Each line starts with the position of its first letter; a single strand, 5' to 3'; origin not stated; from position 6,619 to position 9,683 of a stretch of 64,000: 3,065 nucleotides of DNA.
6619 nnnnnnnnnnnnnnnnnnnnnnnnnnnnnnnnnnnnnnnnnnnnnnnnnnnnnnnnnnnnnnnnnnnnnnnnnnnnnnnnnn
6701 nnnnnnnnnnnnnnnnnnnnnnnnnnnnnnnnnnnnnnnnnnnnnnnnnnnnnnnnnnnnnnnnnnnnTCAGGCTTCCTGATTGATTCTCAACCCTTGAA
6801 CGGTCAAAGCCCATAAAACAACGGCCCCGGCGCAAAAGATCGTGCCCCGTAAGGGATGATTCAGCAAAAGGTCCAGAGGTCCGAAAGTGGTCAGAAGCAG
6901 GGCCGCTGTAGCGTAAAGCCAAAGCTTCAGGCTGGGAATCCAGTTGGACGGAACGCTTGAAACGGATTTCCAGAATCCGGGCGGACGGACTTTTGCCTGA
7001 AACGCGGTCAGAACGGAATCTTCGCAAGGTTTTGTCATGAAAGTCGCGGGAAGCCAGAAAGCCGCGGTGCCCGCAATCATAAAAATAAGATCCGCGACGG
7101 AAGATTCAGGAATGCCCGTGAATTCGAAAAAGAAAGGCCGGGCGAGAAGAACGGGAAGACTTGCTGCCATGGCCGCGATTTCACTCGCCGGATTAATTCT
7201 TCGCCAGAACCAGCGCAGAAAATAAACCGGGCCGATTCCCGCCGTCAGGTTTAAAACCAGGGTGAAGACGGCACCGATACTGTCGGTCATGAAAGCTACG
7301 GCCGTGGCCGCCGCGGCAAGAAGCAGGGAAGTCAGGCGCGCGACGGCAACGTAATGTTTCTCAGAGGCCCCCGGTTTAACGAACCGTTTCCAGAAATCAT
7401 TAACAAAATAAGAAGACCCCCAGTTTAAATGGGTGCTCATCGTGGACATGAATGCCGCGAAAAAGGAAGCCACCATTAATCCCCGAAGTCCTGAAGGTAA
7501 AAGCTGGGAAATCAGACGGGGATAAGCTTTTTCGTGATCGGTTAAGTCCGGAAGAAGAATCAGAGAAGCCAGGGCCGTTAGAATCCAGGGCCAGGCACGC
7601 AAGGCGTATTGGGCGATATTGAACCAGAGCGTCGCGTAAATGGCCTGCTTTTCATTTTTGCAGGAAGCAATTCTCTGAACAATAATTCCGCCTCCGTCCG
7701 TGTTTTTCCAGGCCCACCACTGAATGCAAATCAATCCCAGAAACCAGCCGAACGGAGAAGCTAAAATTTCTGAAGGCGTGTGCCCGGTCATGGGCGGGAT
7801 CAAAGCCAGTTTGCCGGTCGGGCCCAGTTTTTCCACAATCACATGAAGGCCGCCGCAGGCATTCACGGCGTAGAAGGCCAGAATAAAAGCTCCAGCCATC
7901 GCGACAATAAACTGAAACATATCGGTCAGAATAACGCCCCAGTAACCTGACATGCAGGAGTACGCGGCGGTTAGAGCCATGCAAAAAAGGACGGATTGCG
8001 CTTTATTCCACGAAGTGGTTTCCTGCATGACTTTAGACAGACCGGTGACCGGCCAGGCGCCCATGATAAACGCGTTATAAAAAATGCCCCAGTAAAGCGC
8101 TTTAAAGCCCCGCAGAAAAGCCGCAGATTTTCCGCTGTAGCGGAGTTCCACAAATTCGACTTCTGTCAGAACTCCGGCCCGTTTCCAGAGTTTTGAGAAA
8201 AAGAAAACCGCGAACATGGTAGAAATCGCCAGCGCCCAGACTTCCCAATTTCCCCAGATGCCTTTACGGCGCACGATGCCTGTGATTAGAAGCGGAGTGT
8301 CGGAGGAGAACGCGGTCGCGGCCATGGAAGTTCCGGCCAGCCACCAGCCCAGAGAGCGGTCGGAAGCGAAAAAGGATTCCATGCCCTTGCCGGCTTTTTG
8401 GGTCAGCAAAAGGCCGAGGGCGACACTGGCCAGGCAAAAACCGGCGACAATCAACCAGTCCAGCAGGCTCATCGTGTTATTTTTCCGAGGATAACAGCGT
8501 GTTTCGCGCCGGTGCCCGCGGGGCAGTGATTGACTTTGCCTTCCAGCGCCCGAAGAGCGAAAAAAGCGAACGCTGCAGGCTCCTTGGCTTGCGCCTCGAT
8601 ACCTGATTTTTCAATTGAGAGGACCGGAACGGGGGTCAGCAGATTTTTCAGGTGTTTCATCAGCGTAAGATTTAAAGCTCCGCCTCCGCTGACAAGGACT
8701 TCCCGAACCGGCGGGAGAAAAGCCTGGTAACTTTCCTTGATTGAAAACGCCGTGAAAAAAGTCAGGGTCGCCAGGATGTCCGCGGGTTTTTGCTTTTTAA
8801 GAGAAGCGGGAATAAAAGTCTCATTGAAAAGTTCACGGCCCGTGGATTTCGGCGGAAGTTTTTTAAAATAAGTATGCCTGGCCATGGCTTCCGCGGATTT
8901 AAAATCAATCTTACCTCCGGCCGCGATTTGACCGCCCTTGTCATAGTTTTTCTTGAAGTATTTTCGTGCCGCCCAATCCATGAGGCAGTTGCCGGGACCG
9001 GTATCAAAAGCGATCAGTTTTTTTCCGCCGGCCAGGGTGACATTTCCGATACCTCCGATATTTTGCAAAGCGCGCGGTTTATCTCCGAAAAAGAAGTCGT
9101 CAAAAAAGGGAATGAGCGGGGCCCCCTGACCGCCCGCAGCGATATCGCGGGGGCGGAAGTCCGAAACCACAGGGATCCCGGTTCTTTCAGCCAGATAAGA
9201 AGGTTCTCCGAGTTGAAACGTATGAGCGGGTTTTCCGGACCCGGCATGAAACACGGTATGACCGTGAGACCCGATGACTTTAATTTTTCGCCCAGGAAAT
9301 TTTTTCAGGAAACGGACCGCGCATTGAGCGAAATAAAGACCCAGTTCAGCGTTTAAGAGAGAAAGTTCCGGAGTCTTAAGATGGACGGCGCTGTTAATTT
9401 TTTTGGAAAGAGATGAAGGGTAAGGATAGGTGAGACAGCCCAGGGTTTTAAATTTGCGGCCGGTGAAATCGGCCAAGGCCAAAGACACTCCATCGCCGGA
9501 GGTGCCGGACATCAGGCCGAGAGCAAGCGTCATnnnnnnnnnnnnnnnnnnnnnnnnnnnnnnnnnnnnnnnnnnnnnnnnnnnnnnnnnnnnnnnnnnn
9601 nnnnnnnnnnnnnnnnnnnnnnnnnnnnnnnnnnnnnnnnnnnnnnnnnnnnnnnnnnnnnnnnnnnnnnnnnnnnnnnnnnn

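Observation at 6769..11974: Peptidoglycan-recycling cluster with an SSS-family transporter in place of AmpG/MurP, and promoterless divergent spacing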

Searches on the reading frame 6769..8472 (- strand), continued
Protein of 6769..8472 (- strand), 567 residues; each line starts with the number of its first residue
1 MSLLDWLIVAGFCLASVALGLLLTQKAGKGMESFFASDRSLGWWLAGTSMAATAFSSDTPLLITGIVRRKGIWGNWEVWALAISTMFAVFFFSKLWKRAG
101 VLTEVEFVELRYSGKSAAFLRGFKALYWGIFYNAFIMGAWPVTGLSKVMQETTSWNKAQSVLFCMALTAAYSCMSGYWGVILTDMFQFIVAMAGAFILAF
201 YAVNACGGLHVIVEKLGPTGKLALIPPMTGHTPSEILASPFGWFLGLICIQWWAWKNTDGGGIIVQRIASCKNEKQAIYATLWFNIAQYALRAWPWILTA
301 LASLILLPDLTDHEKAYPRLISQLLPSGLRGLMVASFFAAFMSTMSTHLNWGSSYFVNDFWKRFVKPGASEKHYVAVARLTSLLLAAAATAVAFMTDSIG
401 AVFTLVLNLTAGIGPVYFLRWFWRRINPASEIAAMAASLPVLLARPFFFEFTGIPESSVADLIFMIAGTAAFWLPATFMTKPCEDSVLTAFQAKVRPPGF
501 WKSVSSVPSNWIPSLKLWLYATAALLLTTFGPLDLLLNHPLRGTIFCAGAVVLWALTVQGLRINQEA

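Call 91: fold_search(model_id=the predicted structure, library=pdb)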
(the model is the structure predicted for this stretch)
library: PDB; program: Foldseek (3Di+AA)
matches with E <= 10: 519; with E <= 0.001: 112
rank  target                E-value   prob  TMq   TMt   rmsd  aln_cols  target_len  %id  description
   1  8hb0_A                1.2e-18  1.00  0.72  0.70   5.8       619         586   21  Structure of human SGLT2-MAP17 complex with TA1887 (released 2023-11-01)
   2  8hez_A                2.3e-18  1.00  0.72  0.70   5.7       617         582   21  Structure of human SGLT2-MAP17 complex with Dapagliflozin (released 2023-11-15)
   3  8hg7_A                2.7e-18  1.00  0.72  0.69   6.2       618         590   20  Structure of human SGLT2-MAP17 complex with Sotagliflozin (released 2023-11-15)
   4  7wmv_A                3.1e-18  1.00  0.71  0.68   9.6       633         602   20  Structure of human SGLT1-MAP17 complex bound with LX2761 (released 2022-11-16)
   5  7vsi_A                3.6e-18  1.00  0.73  0.71   6.1       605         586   20  Structure of human SGLT2-MAP17 complex bound with empagliflozin (released 2021-12-15)
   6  9kkq_A                5.3e-17  1.00  0.69  0.68   9.9       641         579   20  Structure of hSGLT2-MAP17 complex in the substrate-bound occluded conformation (released 2025-09-03)
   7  7ynj_A                7.7e-17  1.00  0.71  0.72   5.3       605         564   20  Structure of human SGLT2-MAP17 complex bound with substrate AMG in the occluded conformation (released 2023-05-31)
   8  9kmn_A                8.8e-17  1.00  0.69  0.68   6.7       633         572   21  Structure of hSGLT2-MAP17 complex in the substrate-bound inward-facing conformation (released 2025-09-03)
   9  8hin_A                1.1e-16  1.00  0.72  0.69   6.3       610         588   20  Structure of human SGLT2-MAP17 complex with Phlorizin (released 2023-11-22)
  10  7yni_A                1.3e-16  1.00  0.69  0.69   9.5       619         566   20  Structure of human SGLT1-MAP17 complex bound with substrate 4D4FDG in the occluded conformation (released 2023-05-31)
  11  7sl8_A                1.8e-16  1.00  0.71  0.70   6.4       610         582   21  CryoEM structure of SGLT1 at 3.4 A resolution (released 2021-12-15)
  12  9kkw_A                3.3e-16  1.00  0.66  0.67   7.9       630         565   20  Structure of hSGLT2-MAP17 complex in the substrate-free inward-facing conformation in the presence of sodium (released 2025-09-03)
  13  2xq2_A                9.2e-15  1.00  0.70  0.73   6.2       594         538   20  Structure of the K294A mutant of vSGLT (released 2010-12-08)
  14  7sla_A                1.2e-14  1.00  0.70  0.68   7.1       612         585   21  CryoEM structure of SGLT1 at 3.15 Angstrom resolution (released 2021-12-15)
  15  5nv9                  4.1e-14  1.00  0.63  0.74   5.5       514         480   20  Substrate-bound outward-open state of a Na+-coupled sialic acid symporter reveals a novel Na+-site (released 2018-04-04)
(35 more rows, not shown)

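Call 92: find_encoding_contigs(protein=P0124, flank=6000, max_places=2)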
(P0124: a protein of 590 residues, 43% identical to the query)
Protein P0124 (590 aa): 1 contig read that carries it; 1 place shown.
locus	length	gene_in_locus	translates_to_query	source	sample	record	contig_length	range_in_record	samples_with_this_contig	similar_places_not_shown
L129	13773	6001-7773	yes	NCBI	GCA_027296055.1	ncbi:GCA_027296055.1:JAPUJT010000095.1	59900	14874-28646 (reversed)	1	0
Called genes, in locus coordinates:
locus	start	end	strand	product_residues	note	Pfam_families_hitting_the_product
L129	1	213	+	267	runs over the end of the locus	-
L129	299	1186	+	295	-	PF22645:GKRP_SIS_N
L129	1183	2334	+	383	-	PF03702:AnmK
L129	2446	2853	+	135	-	-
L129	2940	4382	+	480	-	PF13369:Transglut_core2, PF13428:TPR_14 (faint), PF00515:TPR_1 (faint), PF13371:TPR_9, PF13414:TPR_11 (weak), PF13432:TPR_16, PF13371:TPR_9, PF07691:PA14, +3 more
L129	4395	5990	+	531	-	PF00933:Glyco_hydro_3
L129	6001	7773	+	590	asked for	PF00474:SSF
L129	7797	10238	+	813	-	PF25174:Beta-prop_THOC3, PF23381:Beta-prop_IFT122_1st, PF24814:WD40_Prp19, PF24807:WD40_CDC20-Fz, PF25173:Beta-prop_WDR3_1st, PF25174:Beta-prop_THOC3, PF25175:Beta-prop_WDR5, PF23409:Beta-prop_EML, +80 more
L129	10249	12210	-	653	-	PF13088:BNR_2 (faint), PF24316:Tli3 (faint), PF21471:Reelin_subrepeat-B (faint), PF02012:BNR (faint)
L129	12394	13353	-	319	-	PF01073:3Beta_HSD, PF01370:Epimerase, PF02719:Polysacc_synt_2, PF04321:RmlD_sub_bind, PF05368:NmrA (faint), PF13460:NAD_binding_10, PF16363:GDP_Man_Dehyd, PF07993:NAD_binding_4 (weak)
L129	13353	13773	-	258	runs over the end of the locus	PF01026:TatD_DNase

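Call 93: find_encoding_contigs(protein=P0147, flank=6000, max_places=2)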
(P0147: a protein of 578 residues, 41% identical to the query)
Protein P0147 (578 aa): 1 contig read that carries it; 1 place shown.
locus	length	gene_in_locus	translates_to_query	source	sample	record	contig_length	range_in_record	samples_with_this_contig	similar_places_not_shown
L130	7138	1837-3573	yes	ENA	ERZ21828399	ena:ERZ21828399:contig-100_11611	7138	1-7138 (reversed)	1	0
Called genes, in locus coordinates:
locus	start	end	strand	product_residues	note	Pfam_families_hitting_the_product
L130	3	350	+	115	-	?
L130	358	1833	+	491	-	PF00933:Glyco_hydro_3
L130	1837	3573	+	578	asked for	PF00474:SSF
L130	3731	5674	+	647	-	PF00514:Arm (faint), PF02985:HEAT (faint), PF13646:HEAT_2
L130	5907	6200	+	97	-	-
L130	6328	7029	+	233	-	PF03437:BtpA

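Call 94: find_encoding_contigs(protein=P0150, flank=6000, max_places=2)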
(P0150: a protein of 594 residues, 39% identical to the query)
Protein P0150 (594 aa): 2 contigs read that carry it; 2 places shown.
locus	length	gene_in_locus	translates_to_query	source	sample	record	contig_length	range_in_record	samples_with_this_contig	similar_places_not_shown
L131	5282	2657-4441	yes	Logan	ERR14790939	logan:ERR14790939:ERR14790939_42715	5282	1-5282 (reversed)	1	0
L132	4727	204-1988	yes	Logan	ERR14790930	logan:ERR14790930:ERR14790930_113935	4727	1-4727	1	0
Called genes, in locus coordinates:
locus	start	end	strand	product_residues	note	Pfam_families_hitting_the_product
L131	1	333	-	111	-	?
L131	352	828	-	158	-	-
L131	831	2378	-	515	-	PF00890:FAD_binding_2 (faint), PF03486:HI0933_like (faint), PF05834:Lycopene_cycl (faint), PF07992:Pyr_redox_2, PF12831:FAD_oxidored (faint), PF13738:Pyr_redox_3, PF00070:Pyr_redox, PF02852:Pyr_redox_dim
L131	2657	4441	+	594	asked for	PF00474:SSF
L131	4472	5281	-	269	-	?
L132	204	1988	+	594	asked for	PF00474:SSF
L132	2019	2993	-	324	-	-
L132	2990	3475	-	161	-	PF13490:zf-HC2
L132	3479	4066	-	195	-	PF07638:Sigma70_ECF (weak), PF04542:Sigma70_r2, PF08281:Sigma70_r4_2, PF04545:Sigma70_r4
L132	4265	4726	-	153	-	?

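Call 95: find_encoding_contigs(protein=P0167, flank=6000, max_places=2)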
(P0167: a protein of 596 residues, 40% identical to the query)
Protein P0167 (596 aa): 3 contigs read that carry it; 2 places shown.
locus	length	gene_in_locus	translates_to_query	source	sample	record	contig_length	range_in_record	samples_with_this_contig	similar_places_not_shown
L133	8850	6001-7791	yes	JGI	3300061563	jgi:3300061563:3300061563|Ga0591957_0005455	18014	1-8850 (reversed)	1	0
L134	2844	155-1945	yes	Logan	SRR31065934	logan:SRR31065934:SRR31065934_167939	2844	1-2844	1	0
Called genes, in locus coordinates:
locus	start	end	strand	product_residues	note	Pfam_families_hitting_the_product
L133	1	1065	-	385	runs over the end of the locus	-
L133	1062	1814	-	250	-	PF01177:Asp_Glu_race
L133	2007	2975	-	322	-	PF07963:N_methyl, PF07596:SBP_bac_10 (faint)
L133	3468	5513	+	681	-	PF03648:Glyco_hydro_67N, PF16126:DUF4838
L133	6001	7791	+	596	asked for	PF00474:SSF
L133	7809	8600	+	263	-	PF02633:Creatininase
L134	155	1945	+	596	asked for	PF00474:SSF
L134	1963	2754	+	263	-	PF02633:Creatininase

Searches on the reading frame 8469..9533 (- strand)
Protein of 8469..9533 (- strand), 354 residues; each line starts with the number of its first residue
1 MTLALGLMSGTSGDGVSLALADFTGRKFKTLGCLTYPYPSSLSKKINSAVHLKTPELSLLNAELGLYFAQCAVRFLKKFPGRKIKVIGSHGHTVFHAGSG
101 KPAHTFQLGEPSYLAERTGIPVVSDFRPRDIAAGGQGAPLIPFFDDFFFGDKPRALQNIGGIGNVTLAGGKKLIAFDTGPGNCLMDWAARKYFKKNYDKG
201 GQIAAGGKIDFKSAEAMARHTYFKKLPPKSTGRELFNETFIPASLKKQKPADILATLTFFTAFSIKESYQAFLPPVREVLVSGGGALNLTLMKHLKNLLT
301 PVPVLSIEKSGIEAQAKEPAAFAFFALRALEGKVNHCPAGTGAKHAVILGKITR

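Call 3: search_protein_families(library=pfam, proteins=[window:8469-9533:-])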
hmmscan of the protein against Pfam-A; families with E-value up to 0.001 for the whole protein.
window:8469-9533:- (354 aa): 1 family
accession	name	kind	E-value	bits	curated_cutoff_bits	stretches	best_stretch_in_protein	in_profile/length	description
PF03702.20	AnmK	-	1.1e-98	331.2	24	1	4-353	3-365/367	Anhydro-N-acetylmuramic acid kinase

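Call 4: search_protein_families(library=ncbifam, proteins=[window:8469-9533:-])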
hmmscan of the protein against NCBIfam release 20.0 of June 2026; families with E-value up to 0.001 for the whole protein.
window:8469-9533:- (354 aa): 14 families
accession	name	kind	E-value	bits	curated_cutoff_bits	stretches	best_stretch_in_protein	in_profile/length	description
NF007148.0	PRK09585.3-2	equivalog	4.6e-120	400.9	387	1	3-353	10-383/386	anhydro-N-acetylmuramic acid kinase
NF007139.0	PRK09585.1-3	equivalog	1e-95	321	367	1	3-353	5-368/370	anhydro-N-acetylmuramic acid kinase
NF007142.0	PRK09585.2-1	equivalog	5.1e-91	305.5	435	1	4-353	6-380/384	anhydro-N-acetylmuramic acid kinase AnmK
NF007151.0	PRK09585.3-6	equivalog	2e-87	293.5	599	1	3-353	14-395/396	anhydro-N-acetylmuramic acid kinase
NF007146.0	PRK09585.2-6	equivalog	2.2e-87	293.4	440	1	5-353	4-366/391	anhydro-N-acetylmuramic acid kinase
NF007150.0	PRK09585.3-5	equivalog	3.2e-84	283.2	585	1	4-353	5-383/393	anhydro-N-acetylmuramic acid kinase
NF007143.0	PRK09585.2-2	equivalog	4.9e-82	275.7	533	1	4-353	3-379/382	anhydro-N-acetylmuramic acid kinase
NF007141.0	PRK09585.1-5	equivalog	1.3e-78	264.4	352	1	2-352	4-364/370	anhydro-N-acetylmuramic acid kinase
NF007138.0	PRK09585.1-1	equivalog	1.2e-74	251.6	588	1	5-352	7-364/370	anhydro-N-acetylmuramic acid kinase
NF007144.0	PRK09585.2-3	equivalog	1.3e-67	228.5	436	1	4-352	8-355/358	anhydro-N-acetylmuramic acid kinase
NF007145.0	PRK09585.2-5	equivalog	3.8e-62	210.8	514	1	4-351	3-374/379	anhydro-N-acetylmuramic acid kinase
NF007149.0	PRK09585.3-4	equivalog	6.4e-60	203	616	1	4-352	19-395/399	anhydro-N-acetylmuramic acid kinase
NF007147.0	PRK09585.3-1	equivalog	6.2e-59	199.9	822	1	4-352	3-361/393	anhydro-N-acetylmuramic acid kinase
NF007140.0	PRK09585.1-4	equivalog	2e-57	195.1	605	1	4-352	16-379/382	anhydro-N-acetylmuramic acid kinase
